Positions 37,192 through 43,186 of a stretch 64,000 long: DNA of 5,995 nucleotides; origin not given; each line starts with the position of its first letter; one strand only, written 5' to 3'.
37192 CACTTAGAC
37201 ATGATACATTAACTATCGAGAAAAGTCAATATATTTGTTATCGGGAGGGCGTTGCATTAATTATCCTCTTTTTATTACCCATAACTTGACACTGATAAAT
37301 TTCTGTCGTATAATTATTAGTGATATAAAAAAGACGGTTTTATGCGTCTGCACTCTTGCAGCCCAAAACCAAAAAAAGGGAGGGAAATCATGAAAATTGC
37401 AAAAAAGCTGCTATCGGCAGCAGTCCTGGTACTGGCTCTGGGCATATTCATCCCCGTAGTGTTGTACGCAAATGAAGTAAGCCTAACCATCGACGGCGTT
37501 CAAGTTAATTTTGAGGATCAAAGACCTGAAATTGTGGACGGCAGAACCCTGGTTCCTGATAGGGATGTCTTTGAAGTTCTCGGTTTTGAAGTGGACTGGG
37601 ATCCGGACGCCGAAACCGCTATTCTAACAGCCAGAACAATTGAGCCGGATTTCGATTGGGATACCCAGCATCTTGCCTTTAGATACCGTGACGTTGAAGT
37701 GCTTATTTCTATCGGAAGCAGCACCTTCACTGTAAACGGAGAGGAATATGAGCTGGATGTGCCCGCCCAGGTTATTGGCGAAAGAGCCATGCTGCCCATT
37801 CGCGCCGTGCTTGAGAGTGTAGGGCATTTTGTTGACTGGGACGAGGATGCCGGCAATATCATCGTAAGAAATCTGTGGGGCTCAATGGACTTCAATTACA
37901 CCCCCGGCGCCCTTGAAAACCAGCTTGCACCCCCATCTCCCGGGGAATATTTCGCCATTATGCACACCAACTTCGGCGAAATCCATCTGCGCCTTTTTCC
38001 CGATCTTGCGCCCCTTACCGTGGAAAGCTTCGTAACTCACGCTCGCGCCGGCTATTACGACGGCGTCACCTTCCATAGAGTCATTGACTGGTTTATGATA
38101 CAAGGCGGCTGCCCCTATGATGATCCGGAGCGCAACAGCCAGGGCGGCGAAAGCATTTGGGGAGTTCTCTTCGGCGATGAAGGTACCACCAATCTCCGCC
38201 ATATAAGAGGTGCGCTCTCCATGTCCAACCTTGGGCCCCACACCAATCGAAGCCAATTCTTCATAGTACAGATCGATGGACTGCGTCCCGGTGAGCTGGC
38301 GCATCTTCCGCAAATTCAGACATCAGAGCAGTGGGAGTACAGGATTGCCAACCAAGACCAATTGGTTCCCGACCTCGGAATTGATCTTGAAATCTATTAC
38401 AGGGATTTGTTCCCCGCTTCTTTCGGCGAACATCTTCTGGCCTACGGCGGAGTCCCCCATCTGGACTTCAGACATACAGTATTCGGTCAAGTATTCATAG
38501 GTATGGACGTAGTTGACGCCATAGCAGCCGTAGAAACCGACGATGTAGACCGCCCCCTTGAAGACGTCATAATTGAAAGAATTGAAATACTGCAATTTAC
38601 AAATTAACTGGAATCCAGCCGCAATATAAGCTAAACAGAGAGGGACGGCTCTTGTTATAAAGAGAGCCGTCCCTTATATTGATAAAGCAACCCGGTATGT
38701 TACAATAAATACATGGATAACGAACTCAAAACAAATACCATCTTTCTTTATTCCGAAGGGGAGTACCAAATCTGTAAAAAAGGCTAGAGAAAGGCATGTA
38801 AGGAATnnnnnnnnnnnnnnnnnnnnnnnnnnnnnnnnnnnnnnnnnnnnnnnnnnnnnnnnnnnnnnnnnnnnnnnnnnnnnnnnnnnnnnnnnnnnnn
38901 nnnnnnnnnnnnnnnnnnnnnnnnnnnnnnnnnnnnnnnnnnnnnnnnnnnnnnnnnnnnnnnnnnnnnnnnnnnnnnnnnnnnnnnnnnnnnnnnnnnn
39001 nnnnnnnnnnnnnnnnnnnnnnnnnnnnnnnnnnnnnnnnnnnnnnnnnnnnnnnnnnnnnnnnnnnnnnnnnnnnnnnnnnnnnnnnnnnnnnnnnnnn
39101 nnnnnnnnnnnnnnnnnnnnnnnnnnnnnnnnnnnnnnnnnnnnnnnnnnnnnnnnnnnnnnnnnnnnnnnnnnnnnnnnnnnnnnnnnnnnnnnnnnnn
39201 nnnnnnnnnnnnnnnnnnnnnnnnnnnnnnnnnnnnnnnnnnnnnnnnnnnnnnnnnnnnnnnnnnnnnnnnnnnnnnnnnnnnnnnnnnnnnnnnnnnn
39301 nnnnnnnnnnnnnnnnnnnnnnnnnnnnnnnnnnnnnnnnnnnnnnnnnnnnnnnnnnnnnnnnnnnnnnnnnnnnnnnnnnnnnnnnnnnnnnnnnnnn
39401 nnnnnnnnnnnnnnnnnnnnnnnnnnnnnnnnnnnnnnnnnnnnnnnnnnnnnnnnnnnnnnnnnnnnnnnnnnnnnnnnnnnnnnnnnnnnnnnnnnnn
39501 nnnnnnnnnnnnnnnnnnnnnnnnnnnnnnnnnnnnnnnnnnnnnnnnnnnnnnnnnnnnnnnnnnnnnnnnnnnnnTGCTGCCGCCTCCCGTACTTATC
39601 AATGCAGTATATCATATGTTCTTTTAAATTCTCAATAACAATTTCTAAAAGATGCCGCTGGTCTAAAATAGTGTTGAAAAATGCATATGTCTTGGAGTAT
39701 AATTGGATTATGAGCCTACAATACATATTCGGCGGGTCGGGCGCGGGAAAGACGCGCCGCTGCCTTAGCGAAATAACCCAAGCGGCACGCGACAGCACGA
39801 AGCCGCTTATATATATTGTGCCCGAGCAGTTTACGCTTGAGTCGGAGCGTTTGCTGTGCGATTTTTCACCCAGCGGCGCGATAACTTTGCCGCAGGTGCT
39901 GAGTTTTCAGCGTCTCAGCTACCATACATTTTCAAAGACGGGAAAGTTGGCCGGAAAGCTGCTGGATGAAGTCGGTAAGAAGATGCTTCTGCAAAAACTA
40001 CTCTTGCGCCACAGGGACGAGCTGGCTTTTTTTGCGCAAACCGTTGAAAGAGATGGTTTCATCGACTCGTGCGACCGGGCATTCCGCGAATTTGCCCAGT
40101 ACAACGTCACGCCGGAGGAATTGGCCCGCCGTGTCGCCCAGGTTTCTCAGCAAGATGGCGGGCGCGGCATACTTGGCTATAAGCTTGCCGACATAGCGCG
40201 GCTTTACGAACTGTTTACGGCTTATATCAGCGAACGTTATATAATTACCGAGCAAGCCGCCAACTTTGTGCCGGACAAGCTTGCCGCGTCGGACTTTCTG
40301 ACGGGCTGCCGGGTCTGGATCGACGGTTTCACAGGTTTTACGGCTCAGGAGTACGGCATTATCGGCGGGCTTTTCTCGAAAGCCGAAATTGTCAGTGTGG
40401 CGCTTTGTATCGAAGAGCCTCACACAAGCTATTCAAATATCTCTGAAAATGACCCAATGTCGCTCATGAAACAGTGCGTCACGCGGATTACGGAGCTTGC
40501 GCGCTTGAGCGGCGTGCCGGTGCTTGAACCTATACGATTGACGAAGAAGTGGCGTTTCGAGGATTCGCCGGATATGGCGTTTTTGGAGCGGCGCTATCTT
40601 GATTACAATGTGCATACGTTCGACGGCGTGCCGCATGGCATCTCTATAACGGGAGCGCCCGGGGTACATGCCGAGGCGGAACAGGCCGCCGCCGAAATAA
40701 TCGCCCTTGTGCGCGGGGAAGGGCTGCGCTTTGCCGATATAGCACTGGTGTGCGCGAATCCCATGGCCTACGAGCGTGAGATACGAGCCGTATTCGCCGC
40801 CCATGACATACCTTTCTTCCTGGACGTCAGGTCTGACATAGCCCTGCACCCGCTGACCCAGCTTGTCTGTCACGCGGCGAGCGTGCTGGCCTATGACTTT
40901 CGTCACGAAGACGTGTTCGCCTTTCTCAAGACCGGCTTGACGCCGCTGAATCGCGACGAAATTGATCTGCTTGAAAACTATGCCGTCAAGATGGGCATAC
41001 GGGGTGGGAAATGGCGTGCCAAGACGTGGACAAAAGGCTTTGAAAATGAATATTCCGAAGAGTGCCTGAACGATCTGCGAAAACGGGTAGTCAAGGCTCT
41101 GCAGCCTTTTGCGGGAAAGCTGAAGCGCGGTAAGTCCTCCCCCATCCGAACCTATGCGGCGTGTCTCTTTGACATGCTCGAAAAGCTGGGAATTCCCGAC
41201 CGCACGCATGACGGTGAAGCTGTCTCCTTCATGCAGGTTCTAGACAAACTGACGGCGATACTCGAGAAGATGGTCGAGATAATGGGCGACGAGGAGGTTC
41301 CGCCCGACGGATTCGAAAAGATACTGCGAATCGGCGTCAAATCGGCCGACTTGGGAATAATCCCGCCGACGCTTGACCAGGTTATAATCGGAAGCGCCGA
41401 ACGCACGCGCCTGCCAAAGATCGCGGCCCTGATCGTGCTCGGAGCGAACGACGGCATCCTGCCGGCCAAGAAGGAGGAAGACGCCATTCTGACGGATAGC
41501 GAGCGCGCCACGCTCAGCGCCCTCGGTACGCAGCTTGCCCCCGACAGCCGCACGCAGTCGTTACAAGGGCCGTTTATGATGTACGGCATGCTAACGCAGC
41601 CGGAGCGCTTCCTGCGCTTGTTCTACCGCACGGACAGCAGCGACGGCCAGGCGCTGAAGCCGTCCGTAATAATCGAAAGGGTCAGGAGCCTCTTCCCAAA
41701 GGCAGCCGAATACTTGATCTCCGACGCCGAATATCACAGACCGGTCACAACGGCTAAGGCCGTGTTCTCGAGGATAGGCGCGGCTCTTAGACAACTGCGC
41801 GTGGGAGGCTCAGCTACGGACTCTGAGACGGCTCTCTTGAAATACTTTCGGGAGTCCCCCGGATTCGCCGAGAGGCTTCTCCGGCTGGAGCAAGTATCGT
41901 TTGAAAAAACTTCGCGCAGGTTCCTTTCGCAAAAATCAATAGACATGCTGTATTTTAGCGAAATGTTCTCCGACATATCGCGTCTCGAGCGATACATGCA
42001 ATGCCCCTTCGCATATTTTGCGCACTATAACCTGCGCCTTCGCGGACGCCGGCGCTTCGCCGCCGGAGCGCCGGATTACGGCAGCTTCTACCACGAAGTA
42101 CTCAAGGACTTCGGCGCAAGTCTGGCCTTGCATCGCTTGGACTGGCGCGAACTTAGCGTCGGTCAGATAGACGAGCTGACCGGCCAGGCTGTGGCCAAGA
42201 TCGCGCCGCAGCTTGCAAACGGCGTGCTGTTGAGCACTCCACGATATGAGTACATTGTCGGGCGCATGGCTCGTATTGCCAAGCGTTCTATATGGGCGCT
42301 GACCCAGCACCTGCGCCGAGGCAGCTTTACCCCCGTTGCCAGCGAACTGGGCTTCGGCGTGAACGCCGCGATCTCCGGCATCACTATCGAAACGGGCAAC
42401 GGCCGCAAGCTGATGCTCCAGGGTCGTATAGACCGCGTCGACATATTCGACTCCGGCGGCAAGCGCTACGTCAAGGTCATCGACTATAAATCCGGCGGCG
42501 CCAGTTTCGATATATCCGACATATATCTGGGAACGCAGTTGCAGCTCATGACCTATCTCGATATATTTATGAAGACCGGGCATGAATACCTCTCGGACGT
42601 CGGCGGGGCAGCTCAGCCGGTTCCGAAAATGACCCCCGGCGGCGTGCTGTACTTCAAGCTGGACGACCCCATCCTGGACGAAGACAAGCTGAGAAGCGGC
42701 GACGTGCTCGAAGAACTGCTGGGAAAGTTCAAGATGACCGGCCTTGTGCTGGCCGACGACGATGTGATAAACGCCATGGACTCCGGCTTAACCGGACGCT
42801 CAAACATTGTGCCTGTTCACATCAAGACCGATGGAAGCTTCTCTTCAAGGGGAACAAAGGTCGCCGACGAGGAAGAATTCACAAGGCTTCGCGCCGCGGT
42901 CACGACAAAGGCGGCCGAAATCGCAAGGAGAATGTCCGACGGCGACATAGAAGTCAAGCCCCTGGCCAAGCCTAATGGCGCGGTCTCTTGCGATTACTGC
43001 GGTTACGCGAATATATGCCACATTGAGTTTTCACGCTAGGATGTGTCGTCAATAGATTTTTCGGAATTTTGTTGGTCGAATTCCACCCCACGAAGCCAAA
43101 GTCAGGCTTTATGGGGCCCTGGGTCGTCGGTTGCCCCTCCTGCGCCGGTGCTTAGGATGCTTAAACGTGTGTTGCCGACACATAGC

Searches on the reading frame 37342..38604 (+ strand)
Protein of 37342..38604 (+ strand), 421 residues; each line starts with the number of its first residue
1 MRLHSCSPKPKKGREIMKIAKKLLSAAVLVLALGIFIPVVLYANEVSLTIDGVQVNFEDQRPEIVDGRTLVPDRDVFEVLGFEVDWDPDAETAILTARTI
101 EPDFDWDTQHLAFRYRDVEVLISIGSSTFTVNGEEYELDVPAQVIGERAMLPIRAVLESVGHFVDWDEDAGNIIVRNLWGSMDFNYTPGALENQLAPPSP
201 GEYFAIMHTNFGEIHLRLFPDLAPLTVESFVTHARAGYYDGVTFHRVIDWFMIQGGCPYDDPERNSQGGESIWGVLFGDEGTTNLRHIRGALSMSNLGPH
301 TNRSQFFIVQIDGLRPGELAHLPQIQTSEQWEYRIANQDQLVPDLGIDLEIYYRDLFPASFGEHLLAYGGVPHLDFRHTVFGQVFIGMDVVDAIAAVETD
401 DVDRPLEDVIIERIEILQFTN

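Call 23: search_protein_families(library=pfam, proteins=[window:37342-38604:+], max_evalue=0.0001)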
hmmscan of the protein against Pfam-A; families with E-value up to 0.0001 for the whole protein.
window:37342-38604:+ (421 aa): 2 families
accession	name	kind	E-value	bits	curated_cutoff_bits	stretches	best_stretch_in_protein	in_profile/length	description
PF00160.26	Pro_isomerase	-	2.3e-42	145.4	21.7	1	206-415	3-158/159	Cyclophilin type peptidyl-prolyl cis-trans isomerase/CLD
PF07833.16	Cu_amine_oxidN1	-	8.3e-25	87.3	24.2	1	50-174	2-107/108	Copper amine oxidase N-terminal domain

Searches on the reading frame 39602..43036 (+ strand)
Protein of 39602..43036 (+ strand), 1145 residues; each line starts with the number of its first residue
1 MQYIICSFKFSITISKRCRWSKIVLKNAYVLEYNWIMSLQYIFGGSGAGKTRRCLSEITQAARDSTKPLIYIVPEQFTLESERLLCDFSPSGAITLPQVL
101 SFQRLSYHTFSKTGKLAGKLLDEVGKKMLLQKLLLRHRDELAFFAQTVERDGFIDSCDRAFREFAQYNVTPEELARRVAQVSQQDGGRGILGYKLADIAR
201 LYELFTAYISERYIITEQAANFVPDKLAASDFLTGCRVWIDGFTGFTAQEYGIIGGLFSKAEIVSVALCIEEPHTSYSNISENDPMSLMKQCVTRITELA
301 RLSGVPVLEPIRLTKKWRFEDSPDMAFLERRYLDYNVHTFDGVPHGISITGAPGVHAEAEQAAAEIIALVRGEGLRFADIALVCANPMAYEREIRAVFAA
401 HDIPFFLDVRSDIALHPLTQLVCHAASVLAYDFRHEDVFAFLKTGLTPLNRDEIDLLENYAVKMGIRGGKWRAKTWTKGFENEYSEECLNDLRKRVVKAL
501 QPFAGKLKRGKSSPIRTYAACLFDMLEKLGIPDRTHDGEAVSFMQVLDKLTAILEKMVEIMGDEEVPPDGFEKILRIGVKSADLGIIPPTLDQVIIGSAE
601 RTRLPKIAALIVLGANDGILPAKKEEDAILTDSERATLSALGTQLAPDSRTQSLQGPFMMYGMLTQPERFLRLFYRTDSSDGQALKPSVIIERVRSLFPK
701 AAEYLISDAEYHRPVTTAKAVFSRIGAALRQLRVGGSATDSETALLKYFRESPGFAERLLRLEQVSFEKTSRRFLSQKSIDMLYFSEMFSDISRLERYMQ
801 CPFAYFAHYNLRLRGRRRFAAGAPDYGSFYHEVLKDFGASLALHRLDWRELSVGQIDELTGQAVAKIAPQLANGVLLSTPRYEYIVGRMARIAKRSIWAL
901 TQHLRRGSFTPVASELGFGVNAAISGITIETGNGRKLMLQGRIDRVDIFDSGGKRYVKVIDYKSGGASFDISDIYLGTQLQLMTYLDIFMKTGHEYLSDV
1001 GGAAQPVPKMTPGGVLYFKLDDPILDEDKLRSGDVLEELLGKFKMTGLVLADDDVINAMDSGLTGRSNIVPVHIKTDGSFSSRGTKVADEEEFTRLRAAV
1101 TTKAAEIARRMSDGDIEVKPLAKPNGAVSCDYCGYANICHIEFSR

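Call 23: search_protein_families(library=pfam, proteins=[window:39602-43036:+], max_evalue=0.0001)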
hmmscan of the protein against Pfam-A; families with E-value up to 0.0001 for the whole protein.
window:39602-43036:+ (1145 aa): 2 families
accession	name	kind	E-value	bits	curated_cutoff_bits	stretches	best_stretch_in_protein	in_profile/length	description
PF21445.3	ADDB_N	-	3e-77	260.1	26.6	1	41-329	1-290/290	ADDB, N-terminal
PF12705.13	PDDEXK_1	-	1.5e-41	143.4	22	1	793-1140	5-247/247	PD-(D/E)XK nuclease superfamily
